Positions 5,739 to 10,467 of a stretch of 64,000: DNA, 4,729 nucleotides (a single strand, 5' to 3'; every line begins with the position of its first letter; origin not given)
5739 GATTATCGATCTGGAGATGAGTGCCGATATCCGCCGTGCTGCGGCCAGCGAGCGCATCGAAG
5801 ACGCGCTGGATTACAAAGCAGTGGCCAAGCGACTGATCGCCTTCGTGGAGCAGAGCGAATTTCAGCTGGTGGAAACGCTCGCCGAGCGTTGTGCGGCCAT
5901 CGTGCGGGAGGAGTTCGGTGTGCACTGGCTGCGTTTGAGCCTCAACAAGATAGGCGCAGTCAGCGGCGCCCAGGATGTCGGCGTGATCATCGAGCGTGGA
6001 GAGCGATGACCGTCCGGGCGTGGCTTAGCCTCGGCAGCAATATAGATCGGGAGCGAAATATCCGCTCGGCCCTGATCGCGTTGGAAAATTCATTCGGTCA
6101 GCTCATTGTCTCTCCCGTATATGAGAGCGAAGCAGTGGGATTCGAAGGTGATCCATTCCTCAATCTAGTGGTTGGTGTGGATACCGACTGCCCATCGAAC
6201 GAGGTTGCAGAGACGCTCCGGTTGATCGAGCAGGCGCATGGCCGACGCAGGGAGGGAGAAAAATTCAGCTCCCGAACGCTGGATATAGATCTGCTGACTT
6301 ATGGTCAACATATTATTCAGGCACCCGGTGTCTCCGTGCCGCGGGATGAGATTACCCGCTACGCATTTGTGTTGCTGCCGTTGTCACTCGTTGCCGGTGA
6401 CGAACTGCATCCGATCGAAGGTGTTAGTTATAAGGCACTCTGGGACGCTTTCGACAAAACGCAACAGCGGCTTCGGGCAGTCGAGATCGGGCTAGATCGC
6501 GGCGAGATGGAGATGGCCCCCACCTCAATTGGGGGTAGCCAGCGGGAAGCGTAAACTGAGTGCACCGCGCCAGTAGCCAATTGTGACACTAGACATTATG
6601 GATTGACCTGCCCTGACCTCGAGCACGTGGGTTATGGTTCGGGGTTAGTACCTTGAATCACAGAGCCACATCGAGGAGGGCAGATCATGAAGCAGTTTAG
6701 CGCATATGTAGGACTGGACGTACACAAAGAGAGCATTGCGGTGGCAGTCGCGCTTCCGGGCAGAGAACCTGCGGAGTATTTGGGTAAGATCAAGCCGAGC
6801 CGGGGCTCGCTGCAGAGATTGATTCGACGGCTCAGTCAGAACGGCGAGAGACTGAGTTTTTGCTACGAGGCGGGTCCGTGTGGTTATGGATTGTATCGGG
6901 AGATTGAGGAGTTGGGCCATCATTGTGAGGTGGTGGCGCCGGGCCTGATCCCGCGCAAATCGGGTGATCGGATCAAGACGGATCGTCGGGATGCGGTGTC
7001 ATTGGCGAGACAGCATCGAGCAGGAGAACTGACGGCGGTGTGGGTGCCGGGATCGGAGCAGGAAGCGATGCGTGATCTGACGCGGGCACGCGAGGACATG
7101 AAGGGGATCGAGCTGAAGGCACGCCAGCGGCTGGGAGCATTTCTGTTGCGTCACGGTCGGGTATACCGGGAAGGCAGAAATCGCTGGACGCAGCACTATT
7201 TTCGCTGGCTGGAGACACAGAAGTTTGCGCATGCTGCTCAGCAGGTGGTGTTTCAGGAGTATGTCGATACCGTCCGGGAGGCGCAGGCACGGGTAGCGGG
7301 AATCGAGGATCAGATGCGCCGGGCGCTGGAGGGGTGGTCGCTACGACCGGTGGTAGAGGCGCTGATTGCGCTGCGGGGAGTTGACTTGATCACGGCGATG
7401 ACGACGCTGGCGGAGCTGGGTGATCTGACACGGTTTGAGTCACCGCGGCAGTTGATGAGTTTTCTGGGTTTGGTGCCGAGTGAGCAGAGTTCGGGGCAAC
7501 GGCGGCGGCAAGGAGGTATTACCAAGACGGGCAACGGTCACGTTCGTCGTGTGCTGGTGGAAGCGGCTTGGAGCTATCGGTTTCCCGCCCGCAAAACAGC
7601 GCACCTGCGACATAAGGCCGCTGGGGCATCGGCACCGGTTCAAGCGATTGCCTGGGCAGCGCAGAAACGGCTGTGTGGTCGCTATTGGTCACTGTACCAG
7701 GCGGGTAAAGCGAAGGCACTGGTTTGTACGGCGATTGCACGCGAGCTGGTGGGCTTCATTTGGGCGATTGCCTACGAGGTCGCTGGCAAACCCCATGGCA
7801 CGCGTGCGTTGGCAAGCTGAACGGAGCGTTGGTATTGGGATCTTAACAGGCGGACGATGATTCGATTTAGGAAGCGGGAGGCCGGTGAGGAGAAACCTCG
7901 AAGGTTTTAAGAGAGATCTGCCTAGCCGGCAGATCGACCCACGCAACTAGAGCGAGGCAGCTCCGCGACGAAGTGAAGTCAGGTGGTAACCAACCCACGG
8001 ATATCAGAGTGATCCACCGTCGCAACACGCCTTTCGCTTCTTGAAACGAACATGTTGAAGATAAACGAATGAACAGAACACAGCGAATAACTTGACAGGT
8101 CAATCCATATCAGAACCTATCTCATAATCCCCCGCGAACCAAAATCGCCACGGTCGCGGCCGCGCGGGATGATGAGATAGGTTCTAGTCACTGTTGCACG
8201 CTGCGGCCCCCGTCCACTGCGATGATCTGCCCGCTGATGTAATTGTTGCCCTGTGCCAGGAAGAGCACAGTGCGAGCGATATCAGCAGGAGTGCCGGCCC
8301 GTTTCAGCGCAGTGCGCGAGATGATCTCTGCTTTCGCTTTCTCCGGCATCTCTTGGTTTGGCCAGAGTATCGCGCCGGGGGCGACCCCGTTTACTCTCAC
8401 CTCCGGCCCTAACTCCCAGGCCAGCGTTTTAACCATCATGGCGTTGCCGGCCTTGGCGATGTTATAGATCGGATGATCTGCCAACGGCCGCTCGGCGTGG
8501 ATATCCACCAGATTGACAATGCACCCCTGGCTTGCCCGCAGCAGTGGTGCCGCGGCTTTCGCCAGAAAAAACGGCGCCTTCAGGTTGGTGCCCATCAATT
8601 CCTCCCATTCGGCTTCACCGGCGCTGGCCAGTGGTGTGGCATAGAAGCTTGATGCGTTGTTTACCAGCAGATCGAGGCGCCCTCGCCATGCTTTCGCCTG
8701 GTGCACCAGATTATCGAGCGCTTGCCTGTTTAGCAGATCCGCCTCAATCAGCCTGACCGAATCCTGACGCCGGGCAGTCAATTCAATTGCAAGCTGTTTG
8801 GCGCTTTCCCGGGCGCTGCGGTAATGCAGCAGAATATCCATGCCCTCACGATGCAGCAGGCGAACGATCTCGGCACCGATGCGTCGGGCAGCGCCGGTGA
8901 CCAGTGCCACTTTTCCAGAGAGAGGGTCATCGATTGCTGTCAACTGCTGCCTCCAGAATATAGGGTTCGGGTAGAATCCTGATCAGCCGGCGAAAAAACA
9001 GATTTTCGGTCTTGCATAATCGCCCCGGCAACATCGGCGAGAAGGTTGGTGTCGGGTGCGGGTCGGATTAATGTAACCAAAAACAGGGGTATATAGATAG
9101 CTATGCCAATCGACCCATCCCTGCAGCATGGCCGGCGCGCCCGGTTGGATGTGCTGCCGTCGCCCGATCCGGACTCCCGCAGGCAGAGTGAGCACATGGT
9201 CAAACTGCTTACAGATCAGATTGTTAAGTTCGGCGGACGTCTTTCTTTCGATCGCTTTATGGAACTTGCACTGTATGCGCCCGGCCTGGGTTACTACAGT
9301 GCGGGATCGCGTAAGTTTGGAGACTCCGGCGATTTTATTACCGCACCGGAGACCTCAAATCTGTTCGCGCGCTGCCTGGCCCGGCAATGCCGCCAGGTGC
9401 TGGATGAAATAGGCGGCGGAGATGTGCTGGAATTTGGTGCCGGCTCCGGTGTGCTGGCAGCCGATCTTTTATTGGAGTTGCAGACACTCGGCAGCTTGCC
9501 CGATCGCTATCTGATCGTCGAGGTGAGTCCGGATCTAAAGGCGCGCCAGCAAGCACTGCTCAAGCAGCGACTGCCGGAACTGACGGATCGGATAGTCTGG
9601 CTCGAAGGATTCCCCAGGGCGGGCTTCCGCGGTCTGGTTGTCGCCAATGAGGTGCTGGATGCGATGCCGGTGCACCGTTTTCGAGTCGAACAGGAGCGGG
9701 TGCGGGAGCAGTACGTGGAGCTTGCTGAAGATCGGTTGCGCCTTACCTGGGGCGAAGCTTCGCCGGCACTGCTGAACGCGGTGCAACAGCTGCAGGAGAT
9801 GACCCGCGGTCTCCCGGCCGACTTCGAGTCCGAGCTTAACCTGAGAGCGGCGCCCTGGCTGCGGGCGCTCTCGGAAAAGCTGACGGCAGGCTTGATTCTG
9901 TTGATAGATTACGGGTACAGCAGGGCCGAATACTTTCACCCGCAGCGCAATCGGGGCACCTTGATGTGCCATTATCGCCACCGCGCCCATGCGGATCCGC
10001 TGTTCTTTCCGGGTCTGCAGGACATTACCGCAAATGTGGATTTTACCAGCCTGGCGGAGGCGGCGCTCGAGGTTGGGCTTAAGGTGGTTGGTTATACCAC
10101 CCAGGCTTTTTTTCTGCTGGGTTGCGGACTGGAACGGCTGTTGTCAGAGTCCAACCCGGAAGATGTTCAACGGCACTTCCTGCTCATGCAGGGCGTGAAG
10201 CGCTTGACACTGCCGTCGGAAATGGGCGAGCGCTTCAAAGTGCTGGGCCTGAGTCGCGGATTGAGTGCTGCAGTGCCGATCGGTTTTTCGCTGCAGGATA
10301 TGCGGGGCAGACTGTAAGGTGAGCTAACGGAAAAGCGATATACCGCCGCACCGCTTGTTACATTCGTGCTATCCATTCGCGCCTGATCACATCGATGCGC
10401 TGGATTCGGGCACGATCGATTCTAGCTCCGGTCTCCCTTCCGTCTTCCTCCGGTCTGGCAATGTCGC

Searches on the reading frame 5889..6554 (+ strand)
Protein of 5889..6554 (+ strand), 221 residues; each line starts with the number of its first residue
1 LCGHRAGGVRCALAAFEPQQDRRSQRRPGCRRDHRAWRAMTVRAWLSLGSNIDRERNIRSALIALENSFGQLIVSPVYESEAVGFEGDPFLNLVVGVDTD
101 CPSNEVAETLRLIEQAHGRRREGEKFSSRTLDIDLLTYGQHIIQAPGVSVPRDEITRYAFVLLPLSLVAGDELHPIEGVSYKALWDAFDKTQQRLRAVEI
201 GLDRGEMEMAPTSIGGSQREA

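Call 114: search_protein_families(library=pfam, proteins=[window:5889-6554:+], max_evalue=0.00001)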
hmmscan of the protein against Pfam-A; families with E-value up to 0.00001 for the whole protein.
window:5889-6554:+ (221 aa): 1 family
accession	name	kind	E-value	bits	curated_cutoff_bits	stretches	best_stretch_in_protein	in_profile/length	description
PF01288.25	HPPK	-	1.1e-27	97.1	25.7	1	46-168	2-114/116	7,8-dihydro-6-hydroxymethylpterin-pyrophosphokinase (HPPK)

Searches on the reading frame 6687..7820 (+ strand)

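Call 114: search_protein_families(library=pfam, proteins=[window:6687-7820:+], max_evalue=0.00001)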
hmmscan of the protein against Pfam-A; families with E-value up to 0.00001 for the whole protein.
window:6687-7820:+ (377 aa): 2 families
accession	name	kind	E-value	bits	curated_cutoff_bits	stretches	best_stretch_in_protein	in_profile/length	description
PF02371.22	Transposase_20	-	1.4e-22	80.3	21.3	1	225-298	3-76/87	Transposase IS116/IS110/IS902 family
PF01548.23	DEDD_Tnp_IS110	-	9.6e-13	48.6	29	1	8-153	1-150/155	Transposase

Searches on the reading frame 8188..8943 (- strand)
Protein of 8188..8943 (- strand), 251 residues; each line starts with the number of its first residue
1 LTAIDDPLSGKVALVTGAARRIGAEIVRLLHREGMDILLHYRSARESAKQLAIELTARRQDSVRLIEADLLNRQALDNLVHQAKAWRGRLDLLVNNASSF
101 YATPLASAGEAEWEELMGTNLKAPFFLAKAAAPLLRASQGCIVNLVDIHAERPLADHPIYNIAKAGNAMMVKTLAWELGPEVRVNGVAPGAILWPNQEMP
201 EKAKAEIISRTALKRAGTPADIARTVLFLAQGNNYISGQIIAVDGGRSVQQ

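Call 114: search_protein_families(library=pfam, proteins=[window:8188-8943:-], max_evalue=0.00001)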
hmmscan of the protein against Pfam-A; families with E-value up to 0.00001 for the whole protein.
window:8188-8943:- (251 aa): 4 families
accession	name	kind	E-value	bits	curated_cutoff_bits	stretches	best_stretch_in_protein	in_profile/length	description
PF13561.12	adh_short_C2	-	8e-48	163.5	27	1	17-246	1-234/236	Enoyl-(Acyl carrier protein) reductase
PF00106.31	adh_short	-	2.5e-38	132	26.6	1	11-193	1-183/195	short chain dehydrogenase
PF08659.16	KR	-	9.5e-09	35.9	22.6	1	13-129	3-121/180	KR domain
PF23441.1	SDR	-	9.9e-07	28.8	27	1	104-246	106-254/258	SDR-like rossmann domain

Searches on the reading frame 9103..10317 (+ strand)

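Call 114: search_protein_families(library=pfam, proteins=[window:9103-10317:+], max_evalue=0.00001)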
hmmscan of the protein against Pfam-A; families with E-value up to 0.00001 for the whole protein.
window:9103-10317:+ (404 aa): 1 family
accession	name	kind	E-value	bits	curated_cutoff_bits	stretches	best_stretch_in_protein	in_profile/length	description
PF02636.23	Methyltransf_28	-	5.1e-64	216.5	23.3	1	91-332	1-249/249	Putative S-adenosyl-L-methionine-dependent methyltransferase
